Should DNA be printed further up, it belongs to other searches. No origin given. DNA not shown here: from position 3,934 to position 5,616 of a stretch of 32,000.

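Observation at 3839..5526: Monocistronic secreted protein of an unrecognised family, apparently highly expressed: candidate major surface (S-layer-type) protein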

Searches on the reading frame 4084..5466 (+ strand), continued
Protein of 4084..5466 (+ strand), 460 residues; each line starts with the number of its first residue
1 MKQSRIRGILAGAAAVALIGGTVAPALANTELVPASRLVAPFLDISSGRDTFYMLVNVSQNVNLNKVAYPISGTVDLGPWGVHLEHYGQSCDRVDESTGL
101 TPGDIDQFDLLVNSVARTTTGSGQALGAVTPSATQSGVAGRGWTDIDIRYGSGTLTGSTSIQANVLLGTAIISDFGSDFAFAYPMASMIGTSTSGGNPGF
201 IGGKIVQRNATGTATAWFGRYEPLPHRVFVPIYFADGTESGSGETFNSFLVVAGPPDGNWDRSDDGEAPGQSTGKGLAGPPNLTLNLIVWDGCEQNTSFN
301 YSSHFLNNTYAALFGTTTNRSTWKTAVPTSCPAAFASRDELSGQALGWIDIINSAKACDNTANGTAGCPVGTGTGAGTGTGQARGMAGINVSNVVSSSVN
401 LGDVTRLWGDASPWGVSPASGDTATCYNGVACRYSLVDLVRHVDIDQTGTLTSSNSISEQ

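Call 40: list_cluster_members(proteins=[window:4084-5466:+, P0013, P0014, P0017, P0018, P0028, P0033, P0036, P0001, P0008])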
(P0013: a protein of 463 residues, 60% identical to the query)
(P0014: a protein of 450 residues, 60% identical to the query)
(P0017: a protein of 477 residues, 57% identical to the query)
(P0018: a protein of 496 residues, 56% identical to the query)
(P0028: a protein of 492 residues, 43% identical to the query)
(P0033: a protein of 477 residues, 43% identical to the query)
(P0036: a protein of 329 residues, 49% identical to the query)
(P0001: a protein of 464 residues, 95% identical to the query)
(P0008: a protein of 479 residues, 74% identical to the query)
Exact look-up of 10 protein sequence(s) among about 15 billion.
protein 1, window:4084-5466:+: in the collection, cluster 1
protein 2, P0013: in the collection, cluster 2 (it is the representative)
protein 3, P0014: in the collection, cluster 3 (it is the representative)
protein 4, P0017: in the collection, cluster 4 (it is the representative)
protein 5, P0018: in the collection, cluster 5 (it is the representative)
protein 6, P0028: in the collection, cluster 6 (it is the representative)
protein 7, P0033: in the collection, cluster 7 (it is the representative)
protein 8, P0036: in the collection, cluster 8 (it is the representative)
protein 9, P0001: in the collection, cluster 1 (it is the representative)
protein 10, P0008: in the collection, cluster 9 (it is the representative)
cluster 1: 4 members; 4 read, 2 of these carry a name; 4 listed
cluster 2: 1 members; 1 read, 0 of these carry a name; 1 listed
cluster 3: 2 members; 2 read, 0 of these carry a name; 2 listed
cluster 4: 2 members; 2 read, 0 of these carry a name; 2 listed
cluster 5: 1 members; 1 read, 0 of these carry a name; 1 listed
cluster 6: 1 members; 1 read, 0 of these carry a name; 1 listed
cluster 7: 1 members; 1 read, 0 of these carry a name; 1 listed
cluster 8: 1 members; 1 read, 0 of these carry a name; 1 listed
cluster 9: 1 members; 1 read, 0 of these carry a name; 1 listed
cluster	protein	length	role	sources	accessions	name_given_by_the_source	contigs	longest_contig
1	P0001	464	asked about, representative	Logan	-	-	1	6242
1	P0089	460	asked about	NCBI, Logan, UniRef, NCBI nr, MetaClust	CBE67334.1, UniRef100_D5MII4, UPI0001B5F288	exported protein of unknown function [Candidatus Methylomirabilis oxygeniifera] | Uncharacterized protein n=1 Tax=Methylomirabilis oxygeniifera TaxID=671143 ... | exported protein of unknown function [Candidatus Methylomirabilis oxyfera]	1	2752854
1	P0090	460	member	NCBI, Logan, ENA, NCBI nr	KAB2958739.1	MAG: hypothetical protein F9K13_12560 [Candidatus Methylomirabilis oxygeniifera] | MAG: hypothetical protein F9K13_12560 [Candidatus Methylomirabilis oxyfera]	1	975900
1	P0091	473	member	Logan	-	-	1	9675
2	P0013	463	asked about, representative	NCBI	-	-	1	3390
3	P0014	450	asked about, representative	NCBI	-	-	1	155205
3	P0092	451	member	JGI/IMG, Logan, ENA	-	-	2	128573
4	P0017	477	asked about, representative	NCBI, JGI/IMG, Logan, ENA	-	-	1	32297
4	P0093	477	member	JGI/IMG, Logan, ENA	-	-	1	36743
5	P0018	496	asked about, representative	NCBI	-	-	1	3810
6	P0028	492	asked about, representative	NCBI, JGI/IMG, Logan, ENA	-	-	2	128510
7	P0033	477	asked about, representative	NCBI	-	-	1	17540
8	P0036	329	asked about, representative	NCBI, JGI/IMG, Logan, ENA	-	-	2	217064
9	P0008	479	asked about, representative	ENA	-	-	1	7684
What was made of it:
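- Identity: the protein is CBE67334 of M. oxyfera (call 40).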

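Call 46: search_solved_structures(query=A1, max_evalue=10)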
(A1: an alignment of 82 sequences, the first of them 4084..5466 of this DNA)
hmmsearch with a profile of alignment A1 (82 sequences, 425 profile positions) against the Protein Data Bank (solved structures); distinct sequences matched with E-value up to 10: 1.
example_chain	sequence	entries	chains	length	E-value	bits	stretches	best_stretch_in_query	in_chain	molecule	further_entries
8y6u_H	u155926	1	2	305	0.33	12.8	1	17-65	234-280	Glycine cleavage system transcriptional activator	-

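Call 47: find_encoding_contigs(protein=P0005, flank=10000, max_places=1)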
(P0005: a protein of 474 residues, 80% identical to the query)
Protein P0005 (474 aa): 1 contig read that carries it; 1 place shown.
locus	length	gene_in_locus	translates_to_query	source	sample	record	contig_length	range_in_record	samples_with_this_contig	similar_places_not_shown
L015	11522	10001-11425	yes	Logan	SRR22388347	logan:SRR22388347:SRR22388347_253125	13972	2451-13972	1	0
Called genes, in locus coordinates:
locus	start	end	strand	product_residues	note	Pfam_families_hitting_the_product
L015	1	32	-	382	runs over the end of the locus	PF13439:Glyco_transf_4, PF13579:Glyco_trans_4_4, PF00534:Glycos_transf_1, PF13692:Glyco_trans_1_4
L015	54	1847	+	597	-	PF21783:YNCE (faint), PF10282:Lactonase (faint), PF22494:choice_anch_I (faint), PF24684:Vgb_lyase (faint), PF25174:Beta-prop_THOC3 (faint)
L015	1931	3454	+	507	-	PF15892:BNR_4 (faint), PF25852:DUF6242_C (faint), PF13088:BNR_2 (faint), PF21471:Reelin_subrepeat-B (faint), PF24316:Tli3 (faint), PF02012:BNR (faint), PF15899:BNR_6 (faint)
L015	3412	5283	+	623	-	PF13231:PMT_2, PF08409:TMTC_DUF1736 (weak), PF13432:TPR_16 (weak), PF13424:TPR_12 (weak), PF13432:TPR_16, PF00515:TPR_1 (weak), PF07719:TPR_2 (weak), PF13374:TPR_10 (weak), +7 more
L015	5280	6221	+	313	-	PF00535:Glycos_transf_2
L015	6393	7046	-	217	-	-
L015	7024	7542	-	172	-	PF09721:Exosortase_EpsH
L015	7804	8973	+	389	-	-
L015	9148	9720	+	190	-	-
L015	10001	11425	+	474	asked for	-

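Call 48: find_encoding_contigs(protein=P0011, flank=10000, max_places=1)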
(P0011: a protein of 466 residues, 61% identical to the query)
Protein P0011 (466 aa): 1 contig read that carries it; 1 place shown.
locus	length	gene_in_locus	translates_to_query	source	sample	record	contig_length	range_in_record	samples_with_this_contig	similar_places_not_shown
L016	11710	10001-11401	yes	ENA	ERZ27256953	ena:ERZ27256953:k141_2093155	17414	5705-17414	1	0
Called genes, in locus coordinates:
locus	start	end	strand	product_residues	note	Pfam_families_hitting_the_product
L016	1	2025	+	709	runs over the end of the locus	PF21783:YNCE (weak), PF02239:Cytochrom_D1 (faint), PF10282:Lactonase (faint), PF22494:choice_anch_I (faint), PF24684:Vgb_lyase (faint), PF08450:SGL (faint)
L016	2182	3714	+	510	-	PF04616:Glyco_hydro_43 (faint), PF15892:BNR_4 (faint), PF13088:BNR_2 (weak), PF15899:BNR_6 (faint)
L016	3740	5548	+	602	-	PF13231:PMT_2, PF07721:TPR_4 (faint), PF08409:TMTC_DUF1736 (weak), PF14559:TPR_19 (weak), PF09976:TPR_21 (weak), PF13432:TPR_16, PF00515:TPR_1 (weak), PF07719:TPR_2 (weak), +7 more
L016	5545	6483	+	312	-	PF00535:Glycos_transf_2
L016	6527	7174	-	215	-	-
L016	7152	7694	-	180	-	PF09721:Exosortase_EpsH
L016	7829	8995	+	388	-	-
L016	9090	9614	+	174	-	-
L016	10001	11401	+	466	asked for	-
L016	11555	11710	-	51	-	?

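Call 49: find_encoding_contigs(protein=P0008, flank=10000, max_places=1)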
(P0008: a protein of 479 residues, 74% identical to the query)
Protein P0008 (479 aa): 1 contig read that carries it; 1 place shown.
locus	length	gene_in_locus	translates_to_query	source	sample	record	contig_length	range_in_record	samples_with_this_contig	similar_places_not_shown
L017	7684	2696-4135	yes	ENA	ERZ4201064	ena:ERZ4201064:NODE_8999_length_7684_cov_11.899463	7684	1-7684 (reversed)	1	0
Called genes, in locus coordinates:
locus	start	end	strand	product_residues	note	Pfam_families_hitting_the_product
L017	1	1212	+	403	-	?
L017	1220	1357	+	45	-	-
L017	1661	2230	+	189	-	-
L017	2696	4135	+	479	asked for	-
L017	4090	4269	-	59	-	-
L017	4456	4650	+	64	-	-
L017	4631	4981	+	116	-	PF04480:DUF559, PF18741:MTES_1575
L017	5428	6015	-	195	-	-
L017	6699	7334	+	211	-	-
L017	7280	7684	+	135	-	?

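Call 52: find_related_loci(query=A1, collection=metagenome_contigs, flank=6000)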
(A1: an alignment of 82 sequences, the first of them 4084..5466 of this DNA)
Query A1 (460 aa) in metagenome_contigs; peptide patterns used: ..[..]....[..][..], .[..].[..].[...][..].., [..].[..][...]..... (x = any residue, [..] = any of these).
348 stretches matched a pattern; 33 encode a relative of the query (tblastn E <= 1e-3); 33 distinct loci.
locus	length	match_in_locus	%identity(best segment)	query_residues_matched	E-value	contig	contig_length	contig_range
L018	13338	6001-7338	60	1-456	3e-169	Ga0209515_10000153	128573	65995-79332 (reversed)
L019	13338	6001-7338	60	1-456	3e-169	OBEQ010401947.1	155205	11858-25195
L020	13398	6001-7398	57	3-456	1e-159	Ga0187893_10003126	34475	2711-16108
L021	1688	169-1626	48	1-451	6e-138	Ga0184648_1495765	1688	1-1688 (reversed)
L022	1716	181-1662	47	1-451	2e-135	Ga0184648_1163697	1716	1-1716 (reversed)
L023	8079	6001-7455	49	4-449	2e-120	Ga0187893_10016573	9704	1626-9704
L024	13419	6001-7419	47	2-447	3e-113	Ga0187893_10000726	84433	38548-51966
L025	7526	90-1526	43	1-450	4e-103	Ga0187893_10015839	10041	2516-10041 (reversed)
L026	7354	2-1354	44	28-450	5e-100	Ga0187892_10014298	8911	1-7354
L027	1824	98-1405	44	19-444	9e-98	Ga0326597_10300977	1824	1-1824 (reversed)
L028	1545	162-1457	42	21-447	7e-96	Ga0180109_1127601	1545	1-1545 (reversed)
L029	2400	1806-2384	69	1-193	1e-87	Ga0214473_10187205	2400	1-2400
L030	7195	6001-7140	40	7-445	9e-75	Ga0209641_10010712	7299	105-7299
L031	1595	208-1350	39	23-446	1e-73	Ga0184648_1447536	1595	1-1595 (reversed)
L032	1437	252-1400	38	23-446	5e-73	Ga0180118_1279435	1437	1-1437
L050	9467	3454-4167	28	4-241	7e-10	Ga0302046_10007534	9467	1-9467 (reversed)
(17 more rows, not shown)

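Call 57: search_protein_representatives(alignment_id=A1)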
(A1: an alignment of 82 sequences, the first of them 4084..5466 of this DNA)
Query: 82 sequences, 425 profile positions. Proteins with E-value up to 0.001 (for the whole library): 74; up to 1e-10: 50; up to 1e-30: 31. The best 74 are listed.
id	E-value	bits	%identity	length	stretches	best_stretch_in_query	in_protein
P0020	4.4e-162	556.0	-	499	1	1-421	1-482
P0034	4.0e-155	533.1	-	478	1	1-420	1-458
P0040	2.8e-150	517.1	-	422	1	1-411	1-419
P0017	3.3e-150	516.9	-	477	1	1-420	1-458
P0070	1.9e-140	484.7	-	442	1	1-416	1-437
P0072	3.3e-137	474.1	-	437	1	1-418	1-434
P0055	6.0e-135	466.7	-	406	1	1-387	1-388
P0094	2.6e-131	454.7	-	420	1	1-409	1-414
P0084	9.4e-131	452.8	-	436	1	1-417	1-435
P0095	1.6e-127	442.1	-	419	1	1-412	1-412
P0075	1.6e-124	432.3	-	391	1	1-398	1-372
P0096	3.7e-124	431.1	-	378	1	1-388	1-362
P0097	2.5e-123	428.3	-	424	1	1-410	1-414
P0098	1.2e-122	426.1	-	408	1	1-390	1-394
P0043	2.0e-120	418.8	-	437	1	1-418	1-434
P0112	4.8e-31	124.3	-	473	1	6-381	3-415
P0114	1.5e-29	119.4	-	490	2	19-216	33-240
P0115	2.6e-27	112.0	-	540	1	9-381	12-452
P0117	2.1e-24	102.4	-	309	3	10-169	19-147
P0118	5.1e-24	101.2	-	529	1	5-389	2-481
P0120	2.2e-23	99.1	-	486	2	8-231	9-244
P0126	1.4e-16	76.7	-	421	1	79-382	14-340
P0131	1.7e-11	59.9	-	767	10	71-105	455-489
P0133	2.2e-09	52.9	-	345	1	6-233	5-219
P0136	3.4e-07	45.7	-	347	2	6-217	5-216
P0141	7.6e-06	41.3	-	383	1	6-231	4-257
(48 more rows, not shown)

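Call 58: search_protein_families(library=pfam, proteins=[P0112, P0115, P0118, P0131, P0133, P0141, P0126, P0120, P0114, P0117], max_evalue=0.01)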
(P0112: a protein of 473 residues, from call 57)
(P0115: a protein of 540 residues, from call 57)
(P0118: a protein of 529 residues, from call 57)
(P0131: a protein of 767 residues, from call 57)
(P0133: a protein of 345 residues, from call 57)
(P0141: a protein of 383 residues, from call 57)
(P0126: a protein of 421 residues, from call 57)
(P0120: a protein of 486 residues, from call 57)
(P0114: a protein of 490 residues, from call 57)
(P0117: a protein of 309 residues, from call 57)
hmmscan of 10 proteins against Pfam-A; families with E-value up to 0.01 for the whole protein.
P0112 (473 aa): 0 families

P0115 (540 aa): 0 families

P0118 (529 aa): 0 families

P0131 (767 aa): 5 families
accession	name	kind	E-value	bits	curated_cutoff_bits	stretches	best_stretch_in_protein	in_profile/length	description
PF06706.16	CTV_P6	-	5.9e-09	36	25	0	627-649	25-48/51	Citrus tristeza virus 6-kDa protein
PF06732.16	Pescadillo_N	-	0.00039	20.5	28.6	0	47-80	185-218/273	Pescadillo N-terminus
PF12497.13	ERbeta_N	-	0.00093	19.5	25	0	584-628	70-113/114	Estrogen receptor beta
PF09593.15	Pathogen_betaC1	-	0.002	18.5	25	0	501-528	10-37/117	Beta-satellite pathogenicity beta C1 protein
PF14330.11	DUF4387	-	0.005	17.9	27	0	298-336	23-61/98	Domain of unknown function (DUF4387)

P0133 (345 aa): 0 families

P0141 (383 aa): 0 families

P0126 (421 aa): 0 families

P0120 (486 aa): 0 families

P0114 (490 aa): 0 families

P0117 (309 aa): 0 families

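Call 63: fold_search(model_id=the predicted structure, library=viral)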
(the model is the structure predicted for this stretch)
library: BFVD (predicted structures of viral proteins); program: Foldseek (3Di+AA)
matches with E <= 10: 468; with E <= 0.001: 0
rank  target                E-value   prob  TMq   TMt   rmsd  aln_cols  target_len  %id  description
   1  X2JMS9                1.9e-03  0.07  0.10  0.06  23.8       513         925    7  Minor structural protein [Bacillus phage Bcp1]
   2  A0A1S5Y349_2          8.5e-03  0.16  0.13  0.08  21.3       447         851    8  DUF2341-containing protein [uncultured archaeal virus]
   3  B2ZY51                1.1e-02  0.18  0.17  0.07  26.8       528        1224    9  Peptidase S74 domain-containing protein [Ralstonia phage phiRSL1]
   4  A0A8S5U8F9            1.2e-02  0.06  0.09  0.10  31.2       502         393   11  Clumping factor [Siphoviridae sp. ct9j27]
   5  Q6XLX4                1.2e-02  0.96  0.25  0.23   7.9       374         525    6  FirrV-1-C4 [Feldmannia irregularis virus a]
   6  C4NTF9                2.3e-02  0.06  0.12  0.08  26.4       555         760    7  N4 gp53-like protein [Sulfitobacter phage EE36phi1]
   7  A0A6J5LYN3            2.7e-02  0.10  0.13  0.07  25.4       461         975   10  Uncharacterized protein [uncultured Caudovirales phage]
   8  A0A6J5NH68            3.4e-02  0.20  0.17  0.08  19.9       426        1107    8  Uncharacterized protein [uncultured Caudovirales phage]
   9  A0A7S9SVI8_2          3.6e-02  0.05  0.10  0.05  26.5       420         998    6  (no name in the UniProt tables at hand)
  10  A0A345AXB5            4.0e-02  0.09  0.12  0.07  20.0       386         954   10  (no name in the UniProt tables at hand)
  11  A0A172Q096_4          4.0e-02  0.03  0.10  0.04  47.6       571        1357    9  F5/8 type C domain-containing protein [Acinetobacter phage vB_AbaM_ME3]
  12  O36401                5.0e-02  0.03  0.09  0.07  26.0       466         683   11  Uncharacterized gene A8 protein [Alcelaphine herpesvirus 1 (strain C500)]
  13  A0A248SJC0            5.6e-02  0.10  0.16  0.14  20.4       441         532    7  (no name in the UniProt tables at hand)
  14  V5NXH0                6.6e-02  0.06  0.11  0.10  21.2       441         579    8  F-Nec2 protein [Chelonid alphaherpesvirus 5]
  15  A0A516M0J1            7.3e-02  0.02  0.08  0.07  28.6       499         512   10  (no name in the UniProt tables at hand)
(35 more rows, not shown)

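Call 86: search_protein_families(library=pfam, proteins=[window:4084-5466:+], max_evalue=5)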
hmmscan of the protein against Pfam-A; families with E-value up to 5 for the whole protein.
window:4084-5466:+ (460 aa): 0 families

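Call 88: find_homologous_proteins(query=P0136)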
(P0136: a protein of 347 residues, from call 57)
Query P0136 (347 aa): 75 proteins with E <= 0.001 among 8000 candidates.
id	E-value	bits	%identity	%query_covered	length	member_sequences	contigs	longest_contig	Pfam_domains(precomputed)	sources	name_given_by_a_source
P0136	1.4e-239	812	100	100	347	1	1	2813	-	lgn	-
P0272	6.7e-143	494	66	100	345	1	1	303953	-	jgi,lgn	-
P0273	1.0e-104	368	52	99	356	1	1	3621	-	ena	-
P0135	4.3e-102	360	53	100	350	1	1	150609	-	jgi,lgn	-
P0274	1.6e-98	348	54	93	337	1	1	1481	-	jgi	jgi:hypothetical protein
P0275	1.9e-98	348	54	93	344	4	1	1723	-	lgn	-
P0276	1.5e-97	345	54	100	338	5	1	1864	-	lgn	-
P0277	1.1e-90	322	51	100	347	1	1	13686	-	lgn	-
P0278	6.1e-90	320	49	100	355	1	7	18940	-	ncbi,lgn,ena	-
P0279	2.8e-86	308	48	99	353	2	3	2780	-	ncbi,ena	-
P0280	7.8e-82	293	48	99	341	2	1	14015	-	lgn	-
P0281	1.0e-81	293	47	98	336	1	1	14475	-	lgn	-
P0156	3.1e-80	288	69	53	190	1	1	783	-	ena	-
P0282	1.5e-79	286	48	97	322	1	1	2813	-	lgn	-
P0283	2.5e-76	275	49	90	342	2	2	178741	-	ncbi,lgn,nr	ncbi:MAG: hypothetical protein HYR85_22325 [Planctomycetes bacterium]|nr:hypothetical protein [Planc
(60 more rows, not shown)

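Call 91: find_encoding_contigs(protein=P0272, flank=10000, max_places=1)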
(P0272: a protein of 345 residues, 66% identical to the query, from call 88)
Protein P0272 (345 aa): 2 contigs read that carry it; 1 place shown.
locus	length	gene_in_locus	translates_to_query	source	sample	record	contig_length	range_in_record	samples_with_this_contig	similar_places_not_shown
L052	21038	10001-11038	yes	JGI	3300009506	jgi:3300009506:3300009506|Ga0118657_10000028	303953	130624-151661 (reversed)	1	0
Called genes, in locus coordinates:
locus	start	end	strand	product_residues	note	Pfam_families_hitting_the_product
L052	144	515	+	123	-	PF09383:NIL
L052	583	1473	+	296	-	PF00491:Arginase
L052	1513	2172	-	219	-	-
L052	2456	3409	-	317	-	PF00850:Hist_deacetyl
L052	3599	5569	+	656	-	PF00270:DEAD (weak), PF04851:ResIII, PF17757:UvrB_inter, PF27431:UvrB_3rd, PF00271:Helicase_C, PF12344:UvrB, PF02151:UVR (weak)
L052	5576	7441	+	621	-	PF01541:GIY-YIG (weak), PF27096:UvrC_M, PF02151:UVR (weak), PF22920:UvrC_RNaseH, PF08459:UvrC_RNaseH_dom, PF12826:HHH_2 (weak), PF14520:HHH_5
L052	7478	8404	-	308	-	PF02899:Phage_int_SAM_1, PF00589:Phage_integrase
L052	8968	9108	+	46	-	-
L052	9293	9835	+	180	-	-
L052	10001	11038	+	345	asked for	-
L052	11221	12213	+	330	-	-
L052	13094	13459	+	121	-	PF01258:zf-dskA_traR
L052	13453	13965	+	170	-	PF01252:Peptidase_A8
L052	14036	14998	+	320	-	PF01180:DHO_dh, PF01207:Dus (weak), PF03060:NMO, PF00977:His_biosynth (faint)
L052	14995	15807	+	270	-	PF00072:Response_reg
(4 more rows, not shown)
